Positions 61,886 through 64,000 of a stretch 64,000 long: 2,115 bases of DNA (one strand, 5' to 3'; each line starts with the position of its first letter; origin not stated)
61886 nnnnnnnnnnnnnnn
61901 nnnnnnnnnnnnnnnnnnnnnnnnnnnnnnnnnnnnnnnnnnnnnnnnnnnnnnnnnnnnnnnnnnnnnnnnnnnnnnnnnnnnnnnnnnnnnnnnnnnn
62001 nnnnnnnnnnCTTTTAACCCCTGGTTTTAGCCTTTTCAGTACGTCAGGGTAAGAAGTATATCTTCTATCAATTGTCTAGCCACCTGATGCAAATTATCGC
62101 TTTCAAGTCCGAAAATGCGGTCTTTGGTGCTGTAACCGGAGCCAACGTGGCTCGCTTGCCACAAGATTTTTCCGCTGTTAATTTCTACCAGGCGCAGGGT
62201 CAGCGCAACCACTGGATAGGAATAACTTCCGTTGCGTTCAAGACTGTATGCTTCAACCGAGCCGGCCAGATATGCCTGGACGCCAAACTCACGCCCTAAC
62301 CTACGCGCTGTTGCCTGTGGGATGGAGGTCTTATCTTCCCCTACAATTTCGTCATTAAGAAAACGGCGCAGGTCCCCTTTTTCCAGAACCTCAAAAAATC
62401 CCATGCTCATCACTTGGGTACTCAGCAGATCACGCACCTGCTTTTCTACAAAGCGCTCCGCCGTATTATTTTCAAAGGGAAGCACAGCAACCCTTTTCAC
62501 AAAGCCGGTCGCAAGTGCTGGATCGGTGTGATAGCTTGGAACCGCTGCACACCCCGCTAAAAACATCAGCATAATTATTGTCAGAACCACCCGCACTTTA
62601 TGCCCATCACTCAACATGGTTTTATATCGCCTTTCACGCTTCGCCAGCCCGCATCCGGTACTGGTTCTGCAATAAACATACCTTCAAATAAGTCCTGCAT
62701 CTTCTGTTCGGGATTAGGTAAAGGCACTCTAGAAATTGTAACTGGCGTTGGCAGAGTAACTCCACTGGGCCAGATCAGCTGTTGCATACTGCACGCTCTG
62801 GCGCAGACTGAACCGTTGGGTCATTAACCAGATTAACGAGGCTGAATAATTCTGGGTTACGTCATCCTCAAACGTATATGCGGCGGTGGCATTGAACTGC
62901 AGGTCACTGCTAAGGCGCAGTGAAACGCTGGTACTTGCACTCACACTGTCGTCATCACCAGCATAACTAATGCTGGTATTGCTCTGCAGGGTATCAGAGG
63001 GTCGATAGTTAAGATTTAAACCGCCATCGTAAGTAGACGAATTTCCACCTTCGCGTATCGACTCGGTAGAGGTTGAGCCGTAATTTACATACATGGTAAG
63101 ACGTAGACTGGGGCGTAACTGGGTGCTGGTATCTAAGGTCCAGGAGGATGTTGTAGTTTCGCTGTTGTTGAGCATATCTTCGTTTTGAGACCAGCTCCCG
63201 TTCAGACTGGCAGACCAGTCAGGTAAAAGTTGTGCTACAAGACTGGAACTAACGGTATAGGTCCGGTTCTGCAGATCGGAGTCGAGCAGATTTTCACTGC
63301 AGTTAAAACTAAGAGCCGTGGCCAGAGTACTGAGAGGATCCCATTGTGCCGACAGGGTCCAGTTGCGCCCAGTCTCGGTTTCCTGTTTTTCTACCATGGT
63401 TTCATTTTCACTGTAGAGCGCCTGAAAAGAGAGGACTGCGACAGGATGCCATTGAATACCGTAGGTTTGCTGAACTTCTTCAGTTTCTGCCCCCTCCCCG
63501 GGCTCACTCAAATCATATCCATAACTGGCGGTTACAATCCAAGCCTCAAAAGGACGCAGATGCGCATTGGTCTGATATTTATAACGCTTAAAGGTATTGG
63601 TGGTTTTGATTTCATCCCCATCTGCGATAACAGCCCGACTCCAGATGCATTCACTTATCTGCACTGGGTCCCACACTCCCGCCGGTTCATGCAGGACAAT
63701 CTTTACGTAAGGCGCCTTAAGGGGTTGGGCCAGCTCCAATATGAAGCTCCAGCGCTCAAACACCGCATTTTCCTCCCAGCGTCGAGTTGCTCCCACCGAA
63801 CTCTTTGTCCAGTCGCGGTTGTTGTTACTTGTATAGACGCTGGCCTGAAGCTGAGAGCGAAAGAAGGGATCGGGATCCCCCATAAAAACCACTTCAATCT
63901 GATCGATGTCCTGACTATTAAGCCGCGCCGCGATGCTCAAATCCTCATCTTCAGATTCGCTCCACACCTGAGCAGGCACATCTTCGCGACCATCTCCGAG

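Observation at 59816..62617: Three paralogous CsgG/LpoB-fold proteins sharing a post-signal (V/I)A(V/L)LP motif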

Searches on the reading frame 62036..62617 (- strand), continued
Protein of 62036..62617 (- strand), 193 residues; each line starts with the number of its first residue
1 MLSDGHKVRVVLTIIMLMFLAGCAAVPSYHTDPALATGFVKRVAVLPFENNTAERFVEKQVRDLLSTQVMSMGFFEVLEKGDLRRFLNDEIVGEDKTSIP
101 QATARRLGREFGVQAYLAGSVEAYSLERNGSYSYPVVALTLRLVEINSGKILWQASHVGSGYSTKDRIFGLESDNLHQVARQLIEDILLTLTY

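Call 67: find_encoding_contigs(protein=P0033, flank=9000, max_places=1)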
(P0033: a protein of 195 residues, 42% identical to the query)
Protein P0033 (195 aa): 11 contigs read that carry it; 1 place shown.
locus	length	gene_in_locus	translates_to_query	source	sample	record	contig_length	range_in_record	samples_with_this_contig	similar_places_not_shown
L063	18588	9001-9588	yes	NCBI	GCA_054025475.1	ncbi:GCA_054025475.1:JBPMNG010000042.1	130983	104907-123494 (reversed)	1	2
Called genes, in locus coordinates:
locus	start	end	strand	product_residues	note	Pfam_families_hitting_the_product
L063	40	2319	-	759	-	PF00890:FAD_binding_2, PF12831:FAD_oxidored, PF13450:NAD_binding_8, PF12838:Fer4_7, PF13183:Fer4_8, PF13187:Fer4_9, PF12838:Fer4_7, PF02662:FlpD, +22 more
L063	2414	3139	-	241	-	PF01128:IspD, PF12804:NTP_transf_3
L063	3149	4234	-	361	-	PF25021:TEN_NHL (faint), PF01436:NHL (faint), PF17170:DUF5128 (faint), PF06739:SBBP (faint)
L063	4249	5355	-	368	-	PF09699:Paired_CXXCH_1 (faint)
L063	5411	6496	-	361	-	PF09699:Paired_CXXCH_1 (faint)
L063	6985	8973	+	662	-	-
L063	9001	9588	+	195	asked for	PF13036:LpoB, PF03783:CsgG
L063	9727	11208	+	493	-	-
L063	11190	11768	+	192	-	-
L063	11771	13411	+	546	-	PF00639:Rotamase (faint), PF13145:Rotamase_2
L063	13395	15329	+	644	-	-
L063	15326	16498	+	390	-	PF02085:Cytochrom_CIII (faint), PF14522:Cytochrome_C7 (faint), PF14537:Cytochrom_c3_2 (faint), PF09699:Paired_CXXCH_1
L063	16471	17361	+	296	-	PF17170:DUF5128 (faint), PF01436:NHL (faint)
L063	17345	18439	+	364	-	PF09699:Paired_CXXCH_1 (weak)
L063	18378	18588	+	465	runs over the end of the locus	PF14522:Cytochrome_C7 (faint), PF22113:Mtrc-MtrF_II-IV_dom (weak), PF09699:Paired_CXXCH_1 (weak)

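Call 68: find_encoding_contigs(protein=P0052, flank=9000, max_places=1)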
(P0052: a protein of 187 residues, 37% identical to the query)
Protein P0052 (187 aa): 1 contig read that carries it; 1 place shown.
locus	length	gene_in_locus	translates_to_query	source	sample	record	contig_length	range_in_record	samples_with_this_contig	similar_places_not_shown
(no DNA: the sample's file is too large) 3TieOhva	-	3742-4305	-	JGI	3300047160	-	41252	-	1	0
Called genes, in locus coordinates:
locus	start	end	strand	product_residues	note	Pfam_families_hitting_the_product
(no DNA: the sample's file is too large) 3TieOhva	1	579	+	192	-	?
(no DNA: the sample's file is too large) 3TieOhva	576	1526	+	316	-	PF01436:NHL (faint), PF06739:SBBP (faint), PF17170:DUF5128 (weak)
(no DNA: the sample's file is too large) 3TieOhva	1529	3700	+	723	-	-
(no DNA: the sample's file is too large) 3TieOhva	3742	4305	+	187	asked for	PF03783:CsgG (faint)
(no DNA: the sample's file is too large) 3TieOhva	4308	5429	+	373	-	-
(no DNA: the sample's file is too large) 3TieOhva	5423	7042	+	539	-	PF13145:Rotamase_2, PF00639:Rotamase, PF13616:Rotamase_3 (weak), PF13145:Rotamase_2, PF00639:Rotamase, PF13616:Rotamase_3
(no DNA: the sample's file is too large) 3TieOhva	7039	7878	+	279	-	-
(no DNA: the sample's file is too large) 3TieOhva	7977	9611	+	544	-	PF14559:TPR_19 (faint), PF23914:TPR_CcmH_CycH (faint), PF13424:TPR_12 (faint), PF13432:TPR_16 (weak), PF00515:TPR_1 (faint), PF07719:TPR_2 (faint), PF13414:TPR_11 (faint), PF13432:TPR_16, +2 more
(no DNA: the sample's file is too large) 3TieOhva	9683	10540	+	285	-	PF03803:Scramblase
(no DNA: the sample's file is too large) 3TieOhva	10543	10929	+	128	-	-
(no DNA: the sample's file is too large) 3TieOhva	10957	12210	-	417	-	PF14685:PDZ_Tricorn (faint), PF04187:Cofac_haem_bdg, PF13180:PDZ_2, PF17820:PDZ_6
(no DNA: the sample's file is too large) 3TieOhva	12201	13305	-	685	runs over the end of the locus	PF27167:HTH_GRAD, PF03449:GreA_GreB_N, PF01272:GreA_GreB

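Call 69: find_encoding_contigs(protein=P0046, flank=9000, max_places=1)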
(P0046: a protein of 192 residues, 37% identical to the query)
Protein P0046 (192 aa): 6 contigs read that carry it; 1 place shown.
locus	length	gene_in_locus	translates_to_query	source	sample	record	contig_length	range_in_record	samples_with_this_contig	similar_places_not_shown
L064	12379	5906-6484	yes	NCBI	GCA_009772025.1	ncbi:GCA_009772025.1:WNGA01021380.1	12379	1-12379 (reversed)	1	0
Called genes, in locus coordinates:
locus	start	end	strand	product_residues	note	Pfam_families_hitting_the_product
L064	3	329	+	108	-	?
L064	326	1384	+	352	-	PF17170:DUF5128 (faint), PF01436:NHL (weak)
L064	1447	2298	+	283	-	PF14522:Cytochrome_C7 (faint), PF14537:Cytochrom_c3_2 (faint), PF09699:Paired_CXXCH_1 (weak)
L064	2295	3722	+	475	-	PF13435:Cytochrome_C554 (faint), PF14522:Cytochrome_C7 (faint), PF14537:Cytochrom_c3_2 (faint), PF09699:Paired_CXXCH_1 (weak), PF22113:Mtrc-MtrF_II-IV_dom (weak), PF09699:Paired_CXXCH_1 (weak), PF22113:Mtrc-MtrF_II-IV_dom (weak)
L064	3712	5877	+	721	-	-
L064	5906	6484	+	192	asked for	PF13036:LpoB, PF05643:GNA1162-like (weak), PF03783:CsgG (weak)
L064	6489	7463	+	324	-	PF18657:YDG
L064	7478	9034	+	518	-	PF18657:YDG, PF05643:GNA1162-like (faint), PF18657:YDG, PF03783:CsgG (faint), PF13036:LpoB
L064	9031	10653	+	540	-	PF13145:Rotamase_2, PF00639:Rotamase, PF13145:Rotamase_2, PF00639:Rotamase, PF13616:Rotamase_3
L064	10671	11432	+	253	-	-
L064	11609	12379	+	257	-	?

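Call 70: find_encoding_contigs(protein=P0071, flank=9000, max_places=1)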
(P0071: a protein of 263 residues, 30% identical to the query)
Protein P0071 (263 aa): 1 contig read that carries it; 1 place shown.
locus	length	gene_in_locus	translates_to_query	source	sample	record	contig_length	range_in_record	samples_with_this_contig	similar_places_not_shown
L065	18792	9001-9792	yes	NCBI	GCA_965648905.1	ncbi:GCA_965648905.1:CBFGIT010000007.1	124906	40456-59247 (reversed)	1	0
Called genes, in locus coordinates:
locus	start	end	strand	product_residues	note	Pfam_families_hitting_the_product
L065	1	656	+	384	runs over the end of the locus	PF20539:DUF6754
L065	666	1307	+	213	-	-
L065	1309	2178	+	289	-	-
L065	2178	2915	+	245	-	-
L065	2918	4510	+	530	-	PF14052:Caps_assemb_Wzi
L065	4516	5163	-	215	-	PF01300:Sua5_yciO_yrdC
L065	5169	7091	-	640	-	PF27167:HTH_GRAD, PF03449:GreA_GreB_N, PF01272:GreA_GreB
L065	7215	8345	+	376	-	PF01950:FBPase_3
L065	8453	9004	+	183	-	PF03783:CsgG, PF13036:LpoB (weak)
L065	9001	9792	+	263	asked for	PF13036:LpoB (faint), PF03783:CsgG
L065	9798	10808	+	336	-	PF20030:bpMoxR, PF07726:AAA_3, PF07728:AAA_5, PF17863:AAA_lid_2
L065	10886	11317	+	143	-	PF02620:YceD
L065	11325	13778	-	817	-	PF13620:CarboxypepD_reg, PF13715:CarbopepD_reg_2, PF07715:Plug, PF00593:TonB_dep_Rec_b-barrel, PF14905:OMP_b-brl_3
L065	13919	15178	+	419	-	PF02585:PIG-L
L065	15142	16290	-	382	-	PF13439:Glyco_transf_4, PF13579:Glyco_trans_4_4, PF20706:GT4-conflict, PF00534:Glycos_transf_1, PF13692:Glyco_trans_1_4, PF13524:Glyco_trans_1_2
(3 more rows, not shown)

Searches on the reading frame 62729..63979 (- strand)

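Call 3: search_protein_families(library=pfam, proteins=[window:62729-63979:-], max_evalue=1)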
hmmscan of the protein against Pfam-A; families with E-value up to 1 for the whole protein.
window:62729-63979:- (416 aa): 1 family
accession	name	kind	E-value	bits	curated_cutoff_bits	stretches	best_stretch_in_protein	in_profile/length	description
PF00754.31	F5_F8_type_C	-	0.079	13.5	28.2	1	45-110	65-126/127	F5/8 type C domain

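Call 4: search_protein_families(library=ncbifam, proteins=[window:62729-63979:-], max_evalue=1)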
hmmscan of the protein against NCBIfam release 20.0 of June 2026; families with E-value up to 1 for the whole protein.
window:62729-63979:- (416 aa): 1 family
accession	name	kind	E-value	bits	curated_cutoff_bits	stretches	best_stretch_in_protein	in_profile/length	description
NF041027.1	GSU2204_Se_pt_1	equivalog_domain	0.24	10.1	350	1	274-345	497-570/580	GSU2204 family CXXCH-containing (seleno)protein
